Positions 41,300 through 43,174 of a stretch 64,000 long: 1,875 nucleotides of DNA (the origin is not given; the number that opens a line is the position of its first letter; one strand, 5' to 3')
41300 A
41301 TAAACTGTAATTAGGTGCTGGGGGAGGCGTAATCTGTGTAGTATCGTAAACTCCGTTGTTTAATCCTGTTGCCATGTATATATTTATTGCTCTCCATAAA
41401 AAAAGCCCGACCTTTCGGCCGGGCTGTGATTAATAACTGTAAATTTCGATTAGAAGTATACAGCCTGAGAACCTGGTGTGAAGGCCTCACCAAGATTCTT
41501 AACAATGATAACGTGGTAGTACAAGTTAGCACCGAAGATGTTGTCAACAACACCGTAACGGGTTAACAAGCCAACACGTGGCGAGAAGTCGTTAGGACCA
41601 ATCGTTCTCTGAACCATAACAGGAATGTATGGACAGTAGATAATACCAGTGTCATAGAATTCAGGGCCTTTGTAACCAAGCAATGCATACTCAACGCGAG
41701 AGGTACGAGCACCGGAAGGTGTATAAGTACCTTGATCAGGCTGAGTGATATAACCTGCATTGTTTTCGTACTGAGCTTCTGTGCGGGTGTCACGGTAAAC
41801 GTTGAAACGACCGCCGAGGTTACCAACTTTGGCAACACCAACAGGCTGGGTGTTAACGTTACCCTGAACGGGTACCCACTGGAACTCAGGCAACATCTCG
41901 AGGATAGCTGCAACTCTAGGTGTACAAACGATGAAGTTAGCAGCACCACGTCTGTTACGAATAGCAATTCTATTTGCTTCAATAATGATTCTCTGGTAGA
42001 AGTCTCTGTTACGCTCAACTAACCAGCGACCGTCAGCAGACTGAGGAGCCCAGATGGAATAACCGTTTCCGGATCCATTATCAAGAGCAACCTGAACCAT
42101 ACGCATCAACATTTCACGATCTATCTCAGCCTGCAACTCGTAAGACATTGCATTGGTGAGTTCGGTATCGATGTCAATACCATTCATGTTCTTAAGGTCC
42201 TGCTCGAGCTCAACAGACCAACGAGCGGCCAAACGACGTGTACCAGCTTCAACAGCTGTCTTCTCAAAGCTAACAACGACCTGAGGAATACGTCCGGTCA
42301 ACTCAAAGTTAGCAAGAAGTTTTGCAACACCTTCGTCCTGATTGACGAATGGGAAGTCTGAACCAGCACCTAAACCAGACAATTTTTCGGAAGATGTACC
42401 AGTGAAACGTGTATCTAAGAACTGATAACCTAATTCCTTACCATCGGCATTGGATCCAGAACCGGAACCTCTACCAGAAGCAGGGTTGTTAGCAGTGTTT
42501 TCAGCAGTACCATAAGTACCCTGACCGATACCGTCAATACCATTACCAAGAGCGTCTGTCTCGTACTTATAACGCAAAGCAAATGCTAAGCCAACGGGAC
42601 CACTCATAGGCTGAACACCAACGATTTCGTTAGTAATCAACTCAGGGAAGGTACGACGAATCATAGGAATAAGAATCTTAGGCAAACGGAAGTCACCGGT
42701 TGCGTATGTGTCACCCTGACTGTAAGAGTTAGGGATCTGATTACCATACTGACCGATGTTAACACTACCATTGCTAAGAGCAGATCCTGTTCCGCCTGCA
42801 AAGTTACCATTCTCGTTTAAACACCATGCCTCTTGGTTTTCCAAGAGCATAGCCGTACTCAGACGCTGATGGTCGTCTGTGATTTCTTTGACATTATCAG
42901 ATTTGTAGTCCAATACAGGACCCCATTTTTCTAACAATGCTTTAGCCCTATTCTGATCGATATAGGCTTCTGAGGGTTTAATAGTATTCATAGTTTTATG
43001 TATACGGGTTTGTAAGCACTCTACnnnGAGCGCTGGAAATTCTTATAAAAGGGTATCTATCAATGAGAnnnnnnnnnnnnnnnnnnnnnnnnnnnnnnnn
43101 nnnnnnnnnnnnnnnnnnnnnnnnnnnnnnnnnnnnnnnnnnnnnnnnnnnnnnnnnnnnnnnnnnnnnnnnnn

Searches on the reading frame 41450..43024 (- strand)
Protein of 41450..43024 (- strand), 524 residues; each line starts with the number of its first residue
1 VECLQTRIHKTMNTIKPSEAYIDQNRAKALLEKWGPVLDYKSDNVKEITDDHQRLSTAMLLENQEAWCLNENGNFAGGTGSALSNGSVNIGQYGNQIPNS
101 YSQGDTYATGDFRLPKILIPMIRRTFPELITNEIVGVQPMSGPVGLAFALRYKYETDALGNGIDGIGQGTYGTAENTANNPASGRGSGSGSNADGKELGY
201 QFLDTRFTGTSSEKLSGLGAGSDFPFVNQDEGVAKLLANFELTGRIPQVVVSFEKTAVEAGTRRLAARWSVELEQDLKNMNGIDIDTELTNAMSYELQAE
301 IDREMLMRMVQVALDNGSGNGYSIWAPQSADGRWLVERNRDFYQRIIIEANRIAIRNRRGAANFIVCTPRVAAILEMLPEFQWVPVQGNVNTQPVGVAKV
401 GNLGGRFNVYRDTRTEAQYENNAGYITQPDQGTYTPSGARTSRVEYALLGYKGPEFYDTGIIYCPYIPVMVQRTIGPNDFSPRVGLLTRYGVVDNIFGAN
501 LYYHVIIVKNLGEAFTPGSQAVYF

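Call 11: search_protein_families(library=phrogs, proteins=[window:41450-43024:-], max_evalue=0.00001)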
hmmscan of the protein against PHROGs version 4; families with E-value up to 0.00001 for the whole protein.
window:41450-43024:- (524 aa): 2 families
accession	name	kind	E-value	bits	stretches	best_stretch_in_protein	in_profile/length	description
phrog_138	-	head and packaging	3.3e-84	284.5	1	27-497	3-410/444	major head protein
phrog_1014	-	unknown function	4.9e-07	29.7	1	240-411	312-480/567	-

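Call 30: search_dna_similar(query=window:41450-43024:-, collection=phages, mode=protein, max_rows=15)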
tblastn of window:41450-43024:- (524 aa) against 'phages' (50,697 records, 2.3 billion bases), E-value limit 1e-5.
Records with a match: 2557; places in all: 2561; records where one place covers at least 80% of the query: 2028.
Best place of each record, by identity: <60% 2557.
By first word of the organism name: Escherichia 657; Synechococcus 388; Klebsiella 330; Salmonella 203; Vibrio 136; Shigella 87; Aeromonas 86; Acinetobacter 71; Cyanophage 61; Enterobacter 58; and 58 more.
By host as written in the record: - 458; Escherichia coli 274; Klebsiella pneumoniae 115; Synechococcus 107; Synechococcus sp. 38; Escherichia coli O157:H7 38; Salmonella enterica 29; Synechococcus sp. WH7803 28; and 568 more.
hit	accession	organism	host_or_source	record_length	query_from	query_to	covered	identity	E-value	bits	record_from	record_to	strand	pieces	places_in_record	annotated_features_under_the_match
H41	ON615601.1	Synechococcus phage BUCT-ZZ01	Synechococcus elongatus PCC 7942 = ...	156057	22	511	94%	33.6%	7e-54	202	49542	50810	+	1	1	major capsid protein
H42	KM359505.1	Prochlorococcus phage P-TIM68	Prochlorococcus sp. MIT9515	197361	8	511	96%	32.6%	4e-53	199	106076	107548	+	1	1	putative precursor of major head subunit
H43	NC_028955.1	Prochlorococcus phage P-TIM68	Prochlorococcus sp. MIT9515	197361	8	511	96%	32.6%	4e-53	199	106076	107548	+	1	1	major head protein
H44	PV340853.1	Synechococcus phage Sf-CH8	Synechococcus sp. WH8102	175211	30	511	92%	33.9%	2e-53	201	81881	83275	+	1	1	major head protein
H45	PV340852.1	Synechococcus phage Sf-CH5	Synechococcus sp. WH8102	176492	30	511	92%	33.9%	2e-53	201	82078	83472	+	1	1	major head protein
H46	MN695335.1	Synechococcus phage B23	Synechoccus sp.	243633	5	511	97%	32.0%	2e-48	186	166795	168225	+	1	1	major capsid protein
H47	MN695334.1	Synechococcus phage B3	Synechoccus sp.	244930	5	511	97%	32.0%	2e-48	186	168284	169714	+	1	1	major capsid protein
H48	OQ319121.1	Synechococcus phage S-BM3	Synechococcus sp. WH 7803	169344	26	511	93%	33.3%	1e-53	201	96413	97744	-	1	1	precursor of major head subunit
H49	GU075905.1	Prochlorococcus phage P-HM2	Prochlorococcus sp. MED4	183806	1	511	98%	31.6%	2e-49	189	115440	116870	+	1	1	gp23: precursor of major head subunit | gp22: scaffold prohead core protein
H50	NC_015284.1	Prochlorococcus phage P-HM2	Prochlorococcus sp. MED4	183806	1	511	98%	31.6%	2e-49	189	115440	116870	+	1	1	gp23: major head protein | gp22: head scaffolding protein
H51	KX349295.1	Cyanophage S-RIM44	Synechococcus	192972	2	511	97%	31.6%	4e-52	197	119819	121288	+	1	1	major capsid protein | prohead assembly scaffold protein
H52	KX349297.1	Cyanophage S-RIM44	Synechococcus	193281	2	511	97%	31.6%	4e-52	197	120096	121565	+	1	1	major capsid protein | prohead assembly scaffold protein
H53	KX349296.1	Cyanophage S-RIM44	Synechococcus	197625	2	511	97%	31.4%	1e-51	195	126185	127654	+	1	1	major capsid protein | prohead assembly scaffold protein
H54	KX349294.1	Cyanophage S-RIM44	Synechococcus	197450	2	511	97%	31.4%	1e-51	195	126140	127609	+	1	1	major capsid protein | prohead assembly scaffold protein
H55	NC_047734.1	Cyanophage S-RIM44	Synechococcus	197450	2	511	97%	31.4%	1e-51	195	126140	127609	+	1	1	major head protein | head scaffolding protein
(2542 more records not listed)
